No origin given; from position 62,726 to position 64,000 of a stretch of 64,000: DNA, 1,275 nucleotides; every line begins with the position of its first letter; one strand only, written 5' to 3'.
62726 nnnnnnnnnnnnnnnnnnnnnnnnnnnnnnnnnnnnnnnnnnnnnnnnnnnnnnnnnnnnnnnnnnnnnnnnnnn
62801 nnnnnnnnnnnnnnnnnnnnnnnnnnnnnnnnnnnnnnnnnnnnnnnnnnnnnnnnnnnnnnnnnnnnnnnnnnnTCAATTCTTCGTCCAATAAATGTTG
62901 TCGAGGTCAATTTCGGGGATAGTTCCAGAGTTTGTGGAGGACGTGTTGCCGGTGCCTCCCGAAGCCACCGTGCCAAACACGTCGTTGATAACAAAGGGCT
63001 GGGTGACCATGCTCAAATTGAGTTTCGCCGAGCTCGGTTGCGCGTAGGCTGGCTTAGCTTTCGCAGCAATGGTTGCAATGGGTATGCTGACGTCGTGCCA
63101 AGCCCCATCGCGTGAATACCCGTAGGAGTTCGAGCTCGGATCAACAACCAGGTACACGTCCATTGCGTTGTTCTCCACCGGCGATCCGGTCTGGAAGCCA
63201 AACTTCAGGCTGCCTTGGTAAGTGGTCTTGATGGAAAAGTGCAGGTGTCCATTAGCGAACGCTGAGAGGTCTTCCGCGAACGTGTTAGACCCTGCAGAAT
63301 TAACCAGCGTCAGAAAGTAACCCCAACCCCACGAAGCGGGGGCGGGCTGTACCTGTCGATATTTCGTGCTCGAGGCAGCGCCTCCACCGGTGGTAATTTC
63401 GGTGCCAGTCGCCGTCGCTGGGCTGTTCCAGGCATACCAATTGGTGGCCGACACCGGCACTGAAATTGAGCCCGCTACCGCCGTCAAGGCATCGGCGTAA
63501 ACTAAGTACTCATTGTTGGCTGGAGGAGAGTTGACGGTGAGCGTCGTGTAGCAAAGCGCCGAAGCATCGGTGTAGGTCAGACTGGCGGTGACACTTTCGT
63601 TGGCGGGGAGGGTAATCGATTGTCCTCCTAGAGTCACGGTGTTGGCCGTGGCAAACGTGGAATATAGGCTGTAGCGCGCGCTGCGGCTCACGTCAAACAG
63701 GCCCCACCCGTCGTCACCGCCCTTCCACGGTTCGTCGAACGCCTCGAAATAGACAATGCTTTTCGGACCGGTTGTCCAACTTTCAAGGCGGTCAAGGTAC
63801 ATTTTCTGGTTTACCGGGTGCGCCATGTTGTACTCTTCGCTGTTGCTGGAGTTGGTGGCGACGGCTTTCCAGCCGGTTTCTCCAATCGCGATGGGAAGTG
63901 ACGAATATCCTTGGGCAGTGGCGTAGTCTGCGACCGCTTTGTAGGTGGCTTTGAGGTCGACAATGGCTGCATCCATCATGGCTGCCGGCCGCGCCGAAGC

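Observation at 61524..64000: Shared C-terminal ~120-aa domain ending in Y(F/W)(S/T)KN on a Big_2 surface lipoprotein and a GH-A glycosidase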

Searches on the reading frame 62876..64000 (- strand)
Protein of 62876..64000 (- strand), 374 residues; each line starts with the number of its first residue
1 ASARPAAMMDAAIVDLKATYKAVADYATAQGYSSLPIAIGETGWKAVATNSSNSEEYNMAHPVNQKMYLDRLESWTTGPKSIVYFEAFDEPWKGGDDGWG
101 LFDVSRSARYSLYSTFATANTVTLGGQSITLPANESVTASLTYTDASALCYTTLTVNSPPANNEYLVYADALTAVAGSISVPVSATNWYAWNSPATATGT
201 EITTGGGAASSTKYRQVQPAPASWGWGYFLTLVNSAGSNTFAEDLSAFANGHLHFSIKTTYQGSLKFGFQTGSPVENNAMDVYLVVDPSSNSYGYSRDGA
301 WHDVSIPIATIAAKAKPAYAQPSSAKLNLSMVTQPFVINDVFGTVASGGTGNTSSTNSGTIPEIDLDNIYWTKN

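Call 5: search_protein_families(library=pfam, proteins=[window:62876-63979:-], max_evalue=1)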
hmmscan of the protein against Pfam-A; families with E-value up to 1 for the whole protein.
window:62876-63979:- (367 aa): 2 families
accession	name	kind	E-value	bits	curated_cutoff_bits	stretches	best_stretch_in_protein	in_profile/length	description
PF00332.24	Glyco_hydro_17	-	2.6e-06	27.7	28.2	1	15-105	211-304/306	Glycosyl hydrolases family 17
PF18329.7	SGBP_B_XBD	-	0.00068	20.2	26.4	1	179-361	14-181/186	Surface glycan-binding protein B xyloglucan binding domain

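Call 9: search_solved_structures(query=window:62876-64000:-, max_evalue=10, show_alignments=2)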
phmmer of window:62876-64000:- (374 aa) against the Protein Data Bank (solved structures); distinct sequences matched with E-value up to 10: 3.
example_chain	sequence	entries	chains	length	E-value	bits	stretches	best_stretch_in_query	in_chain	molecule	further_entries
6fcg_A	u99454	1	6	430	6.3e-10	42.2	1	21-135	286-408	Glycoside hydrolase, GH17 family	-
4wtp_A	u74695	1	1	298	0.0029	20.3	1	31-106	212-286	beta-1,3-glucanosyltransferase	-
4wtr_A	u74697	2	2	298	0.02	17.6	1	34-106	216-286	beta-1,3-glucanosyltransferase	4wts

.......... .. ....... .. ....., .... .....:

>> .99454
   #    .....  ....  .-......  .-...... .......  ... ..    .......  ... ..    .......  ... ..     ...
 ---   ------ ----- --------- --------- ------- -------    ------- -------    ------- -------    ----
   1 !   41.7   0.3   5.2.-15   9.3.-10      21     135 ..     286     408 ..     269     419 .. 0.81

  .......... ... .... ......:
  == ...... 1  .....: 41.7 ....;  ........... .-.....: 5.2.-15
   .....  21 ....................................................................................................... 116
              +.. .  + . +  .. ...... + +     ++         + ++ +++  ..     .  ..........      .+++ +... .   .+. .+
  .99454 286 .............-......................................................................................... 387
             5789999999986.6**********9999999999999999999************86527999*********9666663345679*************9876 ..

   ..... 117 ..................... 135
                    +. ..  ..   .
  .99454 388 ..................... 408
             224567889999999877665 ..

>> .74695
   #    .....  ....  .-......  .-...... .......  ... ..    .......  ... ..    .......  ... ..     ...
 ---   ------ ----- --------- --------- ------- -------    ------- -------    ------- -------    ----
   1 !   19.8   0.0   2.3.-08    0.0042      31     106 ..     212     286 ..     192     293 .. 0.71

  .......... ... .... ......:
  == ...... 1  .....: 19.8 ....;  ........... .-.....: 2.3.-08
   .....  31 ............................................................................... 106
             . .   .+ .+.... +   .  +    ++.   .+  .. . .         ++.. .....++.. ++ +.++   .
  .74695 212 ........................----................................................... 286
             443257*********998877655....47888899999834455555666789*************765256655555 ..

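Call 23: find_homologous_proteins(query=window:62879-64000:-, max_evalue=0.001)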
Query window:62879-64000:- (374 aa): 1079 proteins with E <= 0.001 among 8000 candidates; the best 120 are listed.
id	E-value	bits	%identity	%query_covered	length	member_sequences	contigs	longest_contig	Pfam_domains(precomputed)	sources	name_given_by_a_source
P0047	5.7e-242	820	99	100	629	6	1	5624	PF00332.25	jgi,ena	-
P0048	3.3e-143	496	63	100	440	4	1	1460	PF00332.25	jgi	jgi:hypothetical protein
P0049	6.4e-140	485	62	100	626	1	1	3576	PF00332.25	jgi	jgi:exo-beta-1,3-glucanase (GH17 family)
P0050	5.5e-129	449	58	100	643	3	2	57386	PF00332.25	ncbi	-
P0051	1.5e-123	431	56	100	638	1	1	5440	PF00332.25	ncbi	-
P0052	2.0e-120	421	57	99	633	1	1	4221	PF00332.25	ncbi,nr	ncbi:MAG: hypothetical protein HKM06_01200 [Spirochaetales bacterium]|nr:hypothetical protein [Spiro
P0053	2.2e-90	322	48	98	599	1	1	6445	PF00332.25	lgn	-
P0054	5.0e-89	317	49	99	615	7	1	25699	PF00332.25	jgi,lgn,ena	-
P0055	2.8e-88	315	45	100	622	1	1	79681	-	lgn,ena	-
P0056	4.3e-81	291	46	98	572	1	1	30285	PF00332.25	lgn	-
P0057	4.6e-81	291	46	99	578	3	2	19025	PF18329.8,PF00332.25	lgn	-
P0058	4.9e-81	291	46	99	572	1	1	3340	-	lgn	-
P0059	5.8e-81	291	47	95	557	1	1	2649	PF00332.25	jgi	jgi:hypothetical protein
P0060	7.8e-81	290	49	98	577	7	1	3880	-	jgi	jgi:exo-beta-1,3-glucanase (GH17 family)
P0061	2.5e-80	289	48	100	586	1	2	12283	-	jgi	jgi:exo-beta-1,3-glucanase (GH17 family)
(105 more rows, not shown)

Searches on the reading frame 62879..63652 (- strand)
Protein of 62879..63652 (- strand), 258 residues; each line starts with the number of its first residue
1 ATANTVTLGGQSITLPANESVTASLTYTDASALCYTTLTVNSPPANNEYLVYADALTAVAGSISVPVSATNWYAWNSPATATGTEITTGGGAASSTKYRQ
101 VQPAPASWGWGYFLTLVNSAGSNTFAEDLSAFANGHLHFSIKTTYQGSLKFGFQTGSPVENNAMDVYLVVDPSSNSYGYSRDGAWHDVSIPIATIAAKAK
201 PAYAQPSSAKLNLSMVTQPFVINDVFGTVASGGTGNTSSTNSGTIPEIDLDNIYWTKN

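Call 42: predict_structure(alignment_id=A3)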
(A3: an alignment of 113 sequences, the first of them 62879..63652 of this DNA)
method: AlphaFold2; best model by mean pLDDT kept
length: 258 residues; sequences in the alignment: 113
mean_pLDDT: 90.6   pTM: 0.84
mean pLDDT of the five models: 90.6, 90.4, 89.9, 89.4, 88.4
residues with pLDDT >= 90: 195; 70-90: 34; 50-70: 26; < 50: 3
segments of 3 or more residues with pLDDT < 50: 1-3
pLDDT, mean of each block of 10 residues (from residue 1): 60 69 57 73 96 91 94 97 92 87 97 94 93 98 98 95 97 98 98 98 97 98 96 94 94 95
secondary structure, 60 per line:
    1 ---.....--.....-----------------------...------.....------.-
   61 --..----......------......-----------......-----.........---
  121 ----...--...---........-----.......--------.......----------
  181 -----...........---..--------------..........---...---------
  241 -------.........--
elements in order: E4-8 E11-15 E39-41 E48-52 E69-74 E81-86 E98-103 E109-117 E125-127 E136-143 E149-155 E164-170 E186-191 H192-196 E216-225 E248-256

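Call 60: find_related_loci(query=A3, collection=genome_contigs, flank=10000)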
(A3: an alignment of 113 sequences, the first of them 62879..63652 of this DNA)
Query A3 (258 aa) in genome_contigs; peptide patterns used: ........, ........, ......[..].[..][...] (x = any residue, [..] = any of these).
600 stretches matched a pattern (row limit reached: there are more); 71 encode a relative of the query (tblastn E <= 1e-3); 71 distinct loci.
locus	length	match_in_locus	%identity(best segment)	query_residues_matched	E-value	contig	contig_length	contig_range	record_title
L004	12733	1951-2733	54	1-258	1e-82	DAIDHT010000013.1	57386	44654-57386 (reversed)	MAG TPA_asm: Spirochaetales bacterium isolate clean1873 k141_720696, whole genome shotgun sequence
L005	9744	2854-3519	45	28-257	2e-46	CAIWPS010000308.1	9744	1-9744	MAG: uncultured beta proteobacterium isolate B12_bin-2762 genome assembly, contig: bin-2762:308/866, whole genome shotgu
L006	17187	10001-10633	41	27-257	1e-43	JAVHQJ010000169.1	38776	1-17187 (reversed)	MAG: Sideroxydans sp. isolate WB02no21_51_77 NODE_283_length_38776_cov_38_445882, whole genome shotgun sequence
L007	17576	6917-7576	40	30-257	4e-43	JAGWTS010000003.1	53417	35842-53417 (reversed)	MAG: Burkholderiales bacterium isolate REEB379 contig-150_468, whole genome shotgun sequence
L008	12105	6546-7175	43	28-257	8e-41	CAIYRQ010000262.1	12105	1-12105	MAG: uncultured beta proteobacterium isolate MJ-2014_bin-0891 genome assembly, contig: bin-0891:262/297, whole genome sh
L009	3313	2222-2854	40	30-257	7e-40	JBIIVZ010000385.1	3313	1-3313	MAG: Roseateles sp. isolate ME2005-02-11D0_3300042485_group2_bin80 Rohwer_bin2182_scaffold_42086_c1, whole genome shotgu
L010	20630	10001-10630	41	28-257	3e-39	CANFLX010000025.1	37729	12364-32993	MAG: Comamonadaceae bacterium isolate Jr-11may16-146 genome assembly, contig: Jr-11may16-C1468, whole genome shotgun seq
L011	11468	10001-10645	42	26-257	4e-39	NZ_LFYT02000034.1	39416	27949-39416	Limnohabitans planktonicus II-D5 LimC-II-D5-C34, whole genome shotgun sequence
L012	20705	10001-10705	38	16-258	1e-38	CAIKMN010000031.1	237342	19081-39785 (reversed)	MAG: uncultured Curvibacter sp. isolate AM_bin-3052 genome assembly, contig: bin-3052:31/36, whole genome shotgun sequen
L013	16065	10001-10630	41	28-257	2e-38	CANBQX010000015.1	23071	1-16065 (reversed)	MAG: Comamonadaceae bacterium isolate JR-DAM-100519-1 genome assembly, contig: JR-DAM-100519-C3113, whole genome shotgun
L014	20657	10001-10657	38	26-257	3e-38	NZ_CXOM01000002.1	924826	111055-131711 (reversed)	Limnohabitans sp. Rim11, whole genome shotgun sequence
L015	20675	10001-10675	39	26-257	9e-38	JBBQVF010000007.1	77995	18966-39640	MAG: Burkholderiales bacterium isolate Co_metawrap_1982 Cmw_1982_k141_3471511_length_77995_cov_18.9991, whole genome sho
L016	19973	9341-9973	39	22-257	4e-37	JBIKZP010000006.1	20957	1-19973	MAG: Rhodoferax sp. isolate ME2016-04-22_3300042393_group7_bin5 Rohwer_bin2249_scaffold_406_c1, whole genome shotgun seq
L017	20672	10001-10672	44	21-258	2e-34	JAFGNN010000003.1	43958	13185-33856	MAG: Spirochaetales bacterium isolate Zod_Metabat.547 k87_90339, whole genome shotgun sequence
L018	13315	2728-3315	39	47-257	1e-34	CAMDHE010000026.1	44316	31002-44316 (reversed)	MAG: Paucibacter toxinivorans isolate MsH-30apr19-299 genome assembly, contig: MsH-30apr19-C1095, whole genome shotgun s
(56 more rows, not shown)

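Call 80: search_protein_families(library=pfam, proteins=[L010:3073-4944:-, L010:5024-7294:-, L010:7516-8847:+, L010:8771-10633:+, L010:10608-11990:+, L010:1845-2969:-, L010:544-1752:+], max_evalue=0.001)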
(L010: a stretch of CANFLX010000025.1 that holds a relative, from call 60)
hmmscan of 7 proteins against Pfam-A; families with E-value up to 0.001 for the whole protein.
L010:3073-4944:- (623 aa): 3 families
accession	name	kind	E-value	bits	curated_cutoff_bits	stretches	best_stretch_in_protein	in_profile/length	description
PF00722.28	Glyco_hydro_16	-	3.9e-20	72.5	22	1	79-262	10-159/175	Glycosyl hydrolases family 16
PF03935.22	SKN1_KRE6_Sbg1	-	5.3e-14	52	30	1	38-158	112-239/501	Beta-glucan synthesis-associated protein SKN1/KRE6/Sbg1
PF03425.19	CBM_11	-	0.0001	22.9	27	1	463-589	5-136/182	Carbohydrate binding domain (family 11)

L010:5024-7294:- (756 aa): 2 families
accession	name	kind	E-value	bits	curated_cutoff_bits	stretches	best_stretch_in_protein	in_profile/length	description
PF17652.7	Glyco_hydro81C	-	5.7e-51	174.2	25.6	1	371-668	29-323/349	Glycosyl hydrolase family 81 C-terminal domain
PF03639.19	Glyco_hydro_81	-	0.00032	20.5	25.6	1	58-169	12-137/323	Glycosyl hydrolase family 81 N-terminal domain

L010:7516-8847:+ (443 aa): 0 families

L010:8771-10633:+ (620 aa): 1 family
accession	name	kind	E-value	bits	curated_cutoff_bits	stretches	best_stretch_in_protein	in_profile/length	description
PF00332.24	Glyco_hydro_17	-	7e-07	29.6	28.2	1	305-392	209-300/306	Glycosyl hydrolases family 17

L010:10608-11990:+ (460 aa): 3 families
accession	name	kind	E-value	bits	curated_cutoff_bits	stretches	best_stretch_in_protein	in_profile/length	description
PF02055.22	Glyco_hydro_30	-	9e-79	265.4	23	1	61-393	2-348/348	Glycosyl hydrolase family 30 TIM-barrel domain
PF17189.10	Glyco_hydro_30C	-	5.5e-15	55.7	22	1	396-456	1-65/65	Glycosyl hydrolase family 30 beta sandwich domain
PF02057.21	Glyco_hydro_59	-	9e-06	25.6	27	1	142-317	79-225/294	Glycosyl hydrolase family 59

L010:1845-2969:- (374 aa): 0 families

L010:544-1752:+ (402 aa): 0 families
